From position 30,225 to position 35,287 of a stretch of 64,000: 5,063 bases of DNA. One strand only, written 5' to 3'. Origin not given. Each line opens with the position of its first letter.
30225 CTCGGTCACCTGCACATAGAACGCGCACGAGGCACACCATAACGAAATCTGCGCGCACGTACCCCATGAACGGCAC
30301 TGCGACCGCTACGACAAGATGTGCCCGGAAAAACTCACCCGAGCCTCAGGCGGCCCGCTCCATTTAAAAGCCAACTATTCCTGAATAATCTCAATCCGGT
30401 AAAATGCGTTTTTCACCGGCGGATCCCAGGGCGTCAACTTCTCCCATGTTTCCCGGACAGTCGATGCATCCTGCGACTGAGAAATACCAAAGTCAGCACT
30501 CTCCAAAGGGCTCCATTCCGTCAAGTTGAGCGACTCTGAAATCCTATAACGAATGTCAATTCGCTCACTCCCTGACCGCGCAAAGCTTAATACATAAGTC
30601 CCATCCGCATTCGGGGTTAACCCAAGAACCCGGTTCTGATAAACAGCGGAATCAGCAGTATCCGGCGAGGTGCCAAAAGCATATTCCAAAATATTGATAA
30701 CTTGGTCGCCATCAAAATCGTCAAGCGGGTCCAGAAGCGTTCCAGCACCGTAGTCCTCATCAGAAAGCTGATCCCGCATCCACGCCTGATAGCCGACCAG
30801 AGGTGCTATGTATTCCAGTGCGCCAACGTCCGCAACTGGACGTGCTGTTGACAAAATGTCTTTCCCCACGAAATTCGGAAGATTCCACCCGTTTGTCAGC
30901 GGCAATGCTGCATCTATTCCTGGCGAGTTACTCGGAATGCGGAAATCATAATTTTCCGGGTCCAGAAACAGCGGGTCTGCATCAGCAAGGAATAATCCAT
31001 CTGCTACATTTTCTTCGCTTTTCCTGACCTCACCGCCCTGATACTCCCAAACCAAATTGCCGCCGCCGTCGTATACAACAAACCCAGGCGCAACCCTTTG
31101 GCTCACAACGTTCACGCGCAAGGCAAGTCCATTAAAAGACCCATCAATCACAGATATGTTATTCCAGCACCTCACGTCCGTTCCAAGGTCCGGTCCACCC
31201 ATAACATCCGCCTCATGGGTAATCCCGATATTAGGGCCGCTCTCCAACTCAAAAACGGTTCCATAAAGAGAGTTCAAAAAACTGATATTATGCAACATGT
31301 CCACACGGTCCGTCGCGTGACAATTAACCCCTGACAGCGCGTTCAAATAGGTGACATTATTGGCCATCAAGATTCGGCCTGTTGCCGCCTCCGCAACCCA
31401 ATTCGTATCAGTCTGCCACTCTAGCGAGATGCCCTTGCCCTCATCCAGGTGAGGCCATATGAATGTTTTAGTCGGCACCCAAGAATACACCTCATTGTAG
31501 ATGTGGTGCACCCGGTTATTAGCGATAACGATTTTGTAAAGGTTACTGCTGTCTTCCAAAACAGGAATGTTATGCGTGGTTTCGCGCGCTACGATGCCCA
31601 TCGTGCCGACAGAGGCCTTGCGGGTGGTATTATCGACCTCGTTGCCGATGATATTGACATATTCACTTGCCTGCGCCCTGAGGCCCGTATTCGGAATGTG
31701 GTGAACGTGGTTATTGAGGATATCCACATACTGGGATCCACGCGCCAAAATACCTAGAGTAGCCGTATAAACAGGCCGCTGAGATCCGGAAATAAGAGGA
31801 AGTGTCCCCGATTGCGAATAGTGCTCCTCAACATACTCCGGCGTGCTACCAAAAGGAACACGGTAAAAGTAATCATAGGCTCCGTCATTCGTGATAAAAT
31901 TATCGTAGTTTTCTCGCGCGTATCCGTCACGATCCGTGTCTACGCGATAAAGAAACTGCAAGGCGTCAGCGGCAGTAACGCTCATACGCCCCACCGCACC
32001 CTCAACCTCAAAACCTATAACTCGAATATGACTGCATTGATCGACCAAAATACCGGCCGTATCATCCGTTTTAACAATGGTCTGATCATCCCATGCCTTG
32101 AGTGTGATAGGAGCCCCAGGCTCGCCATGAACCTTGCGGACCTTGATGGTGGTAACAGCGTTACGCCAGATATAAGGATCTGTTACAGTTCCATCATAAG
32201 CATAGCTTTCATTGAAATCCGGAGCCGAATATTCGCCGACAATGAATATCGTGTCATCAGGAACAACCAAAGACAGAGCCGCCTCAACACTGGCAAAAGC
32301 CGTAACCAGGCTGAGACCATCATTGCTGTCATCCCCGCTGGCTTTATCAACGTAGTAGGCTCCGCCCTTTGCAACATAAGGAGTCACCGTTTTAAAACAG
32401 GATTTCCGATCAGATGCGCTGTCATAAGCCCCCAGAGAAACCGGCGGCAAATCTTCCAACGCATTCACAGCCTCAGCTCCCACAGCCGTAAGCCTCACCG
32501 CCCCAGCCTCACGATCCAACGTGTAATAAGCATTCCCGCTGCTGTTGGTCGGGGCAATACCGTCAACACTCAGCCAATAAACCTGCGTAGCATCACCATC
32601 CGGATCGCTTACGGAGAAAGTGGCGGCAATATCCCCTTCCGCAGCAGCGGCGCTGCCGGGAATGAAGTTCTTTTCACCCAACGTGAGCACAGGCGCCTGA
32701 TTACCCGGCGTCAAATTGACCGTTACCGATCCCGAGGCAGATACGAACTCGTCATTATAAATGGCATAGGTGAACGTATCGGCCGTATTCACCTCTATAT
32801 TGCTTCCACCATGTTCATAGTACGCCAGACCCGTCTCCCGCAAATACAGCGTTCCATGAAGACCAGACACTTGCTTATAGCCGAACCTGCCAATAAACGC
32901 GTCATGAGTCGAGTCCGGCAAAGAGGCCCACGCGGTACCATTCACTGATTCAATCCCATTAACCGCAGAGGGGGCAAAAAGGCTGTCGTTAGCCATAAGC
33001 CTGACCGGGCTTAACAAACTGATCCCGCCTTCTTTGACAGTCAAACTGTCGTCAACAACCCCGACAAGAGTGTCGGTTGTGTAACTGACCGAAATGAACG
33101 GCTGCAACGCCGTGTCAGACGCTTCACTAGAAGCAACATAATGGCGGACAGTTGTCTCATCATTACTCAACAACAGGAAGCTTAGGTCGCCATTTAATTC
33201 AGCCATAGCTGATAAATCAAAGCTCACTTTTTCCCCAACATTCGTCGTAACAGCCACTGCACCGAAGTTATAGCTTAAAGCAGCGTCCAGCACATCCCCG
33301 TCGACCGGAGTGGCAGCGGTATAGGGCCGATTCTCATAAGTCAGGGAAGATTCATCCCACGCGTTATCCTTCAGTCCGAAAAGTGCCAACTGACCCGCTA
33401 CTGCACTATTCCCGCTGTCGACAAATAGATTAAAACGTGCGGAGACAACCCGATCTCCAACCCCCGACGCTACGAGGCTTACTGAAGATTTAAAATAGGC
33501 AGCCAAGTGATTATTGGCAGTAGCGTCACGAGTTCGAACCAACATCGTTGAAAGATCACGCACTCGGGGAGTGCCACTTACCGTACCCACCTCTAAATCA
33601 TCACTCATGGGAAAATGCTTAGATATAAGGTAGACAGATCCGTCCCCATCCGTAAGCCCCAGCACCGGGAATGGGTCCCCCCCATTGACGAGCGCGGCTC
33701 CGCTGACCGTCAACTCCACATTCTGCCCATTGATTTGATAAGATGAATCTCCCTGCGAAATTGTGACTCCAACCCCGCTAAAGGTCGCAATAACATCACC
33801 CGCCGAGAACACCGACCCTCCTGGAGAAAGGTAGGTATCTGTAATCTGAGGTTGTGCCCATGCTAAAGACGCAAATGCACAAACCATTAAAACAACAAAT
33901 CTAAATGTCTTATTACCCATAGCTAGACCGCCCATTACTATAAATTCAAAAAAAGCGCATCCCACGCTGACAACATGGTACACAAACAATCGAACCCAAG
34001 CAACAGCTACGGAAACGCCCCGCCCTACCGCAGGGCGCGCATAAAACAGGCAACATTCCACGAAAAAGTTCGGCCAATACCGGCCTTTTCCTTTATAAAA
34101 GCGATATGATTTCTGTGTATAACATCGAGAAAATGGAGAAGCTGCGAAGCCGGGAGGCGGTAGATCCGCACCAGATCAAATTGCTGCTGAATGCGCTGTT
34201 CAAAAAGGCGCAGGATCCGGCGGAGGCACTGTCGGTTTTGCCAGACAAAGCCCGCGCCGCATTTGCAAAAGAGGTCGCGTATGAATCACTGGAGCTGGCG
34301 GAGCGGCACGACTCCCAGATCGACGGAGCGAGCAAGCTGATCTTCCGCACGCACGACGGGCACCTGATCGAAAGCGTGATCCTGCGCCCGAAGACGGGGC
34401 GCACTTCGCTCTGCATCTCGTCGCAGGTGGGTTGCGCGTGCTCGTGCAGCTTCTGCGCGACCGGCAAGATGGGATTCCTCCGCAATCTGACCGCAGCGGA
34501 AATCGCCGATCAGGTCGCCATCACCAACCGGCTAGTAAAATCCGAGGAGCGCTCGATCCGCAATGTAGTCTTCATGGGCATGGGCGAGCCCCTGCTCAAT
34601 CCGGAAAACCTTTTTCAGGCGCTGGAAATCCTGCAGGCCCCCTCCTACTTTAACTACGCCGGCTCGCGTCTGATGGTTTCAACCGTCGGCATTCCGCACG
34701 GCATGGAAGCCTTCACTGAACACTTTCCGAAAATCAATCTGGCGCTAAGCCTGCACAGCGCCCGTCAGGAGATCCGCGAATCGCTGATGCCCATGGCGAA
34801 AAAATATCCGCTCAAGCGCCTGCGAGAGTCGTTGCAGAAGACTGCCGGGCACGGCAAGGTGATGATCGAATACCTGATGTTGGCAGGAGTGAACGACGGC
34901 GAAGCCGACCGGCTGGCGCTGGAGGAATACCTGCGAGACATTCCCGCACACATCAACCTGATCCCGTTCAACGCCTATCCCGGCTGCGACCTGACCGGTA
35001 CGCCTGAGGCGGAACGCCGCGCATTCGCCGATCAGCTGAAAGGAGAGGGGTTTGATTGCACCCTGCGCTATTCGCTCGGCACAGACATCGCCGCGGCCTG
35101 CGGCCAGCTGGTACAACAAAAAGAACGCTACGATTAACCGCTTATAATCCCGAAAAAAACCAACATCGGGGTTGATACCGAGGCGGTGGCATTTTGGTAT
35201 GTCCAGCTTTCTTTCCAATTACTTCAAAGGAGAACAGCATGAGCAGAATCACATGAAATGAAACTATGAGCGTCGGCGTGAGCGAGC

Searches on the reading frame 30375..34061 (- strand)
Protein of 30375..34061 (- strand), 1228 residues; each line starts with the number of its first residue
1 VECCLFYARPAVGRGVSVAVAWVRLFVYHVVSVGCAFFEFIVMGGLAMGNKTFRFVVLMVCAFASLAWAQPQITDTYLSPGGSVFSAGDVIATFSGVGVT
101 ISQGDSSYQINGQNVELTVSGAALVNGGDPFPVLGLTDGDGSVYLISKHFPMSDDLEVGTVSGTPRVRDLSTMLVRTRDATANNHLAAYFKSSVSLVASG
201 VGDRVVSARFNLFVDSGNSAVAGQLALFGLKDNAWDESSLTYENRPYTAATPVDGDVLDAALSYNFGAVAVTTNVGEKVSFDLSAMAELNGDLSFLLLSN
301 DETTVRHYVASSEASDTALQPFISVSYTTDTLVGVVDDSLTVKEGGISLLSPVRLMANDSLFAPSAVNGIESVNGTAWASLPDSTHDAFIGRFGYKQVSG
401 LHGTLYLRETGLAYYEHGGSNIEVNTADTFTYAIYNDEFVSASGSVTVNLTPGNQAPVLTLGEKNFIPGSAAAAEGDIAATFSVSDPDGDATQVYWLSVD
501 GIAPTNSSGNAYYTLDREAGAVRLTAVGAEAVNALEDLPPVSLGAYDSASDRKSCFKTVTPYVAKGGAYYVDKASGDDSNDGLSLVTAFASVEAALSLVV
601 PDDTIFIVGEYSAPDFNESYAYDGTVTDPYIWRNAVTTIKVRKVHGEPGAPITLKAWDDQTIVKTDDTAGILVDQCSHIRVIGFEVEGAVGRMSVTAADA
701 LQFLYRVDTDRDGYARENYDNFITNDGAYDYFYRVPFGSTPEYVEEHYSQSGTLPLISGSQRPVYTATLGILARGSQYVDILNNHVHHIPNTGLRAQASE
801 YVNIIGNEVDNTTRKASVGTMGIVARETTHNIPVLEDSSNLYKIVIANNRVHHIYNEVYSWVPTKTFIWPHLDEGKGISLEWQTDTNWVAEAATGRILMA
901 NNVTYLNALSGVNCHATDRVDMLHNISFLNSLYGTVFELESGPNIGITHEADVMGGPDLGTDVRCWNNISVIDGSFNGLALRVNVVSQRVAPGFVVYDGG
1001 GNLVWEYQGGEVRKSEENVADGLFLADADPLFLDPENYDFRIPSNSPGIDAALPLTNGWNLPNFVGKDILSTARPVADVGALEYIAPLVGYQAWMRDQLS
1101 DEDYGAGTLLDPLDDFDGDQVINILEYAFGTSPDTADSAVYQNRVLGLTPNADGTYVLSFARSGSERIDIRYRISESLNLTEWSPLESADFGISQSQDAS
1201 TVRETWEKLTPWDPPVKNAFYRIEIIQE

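Call 73: search_protein_families(library=pfam, proteins=[window:30375-34061:-], max_evalue=0.001)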
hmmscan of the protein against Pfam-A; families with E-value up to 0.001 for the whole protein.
window:30375-34061:- (1228 aa): 1 family
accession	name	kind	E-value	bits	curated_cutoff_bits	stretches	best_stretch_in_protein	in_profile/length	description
PF24517.2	CBM96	-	7.1e-07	29.6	26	1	174-320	30-159/164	Carbohydrate-binding module family 96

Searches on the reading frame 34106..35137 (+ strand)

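Call 73: search_protein_families(library=pfam, proteins=[window:34106-35137:+], max_evalue=0.001)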
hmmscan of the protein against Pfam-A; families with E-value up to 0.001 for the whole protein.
window:34106-35137:+ (343 aa): 1 family
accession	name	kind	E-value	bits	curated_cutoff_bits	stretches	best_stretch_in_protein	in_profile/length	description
PF04055.27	Radical_SAM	-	6.8e-12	46.3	29.5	1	105-270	2-162/166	Radical SAM superfamily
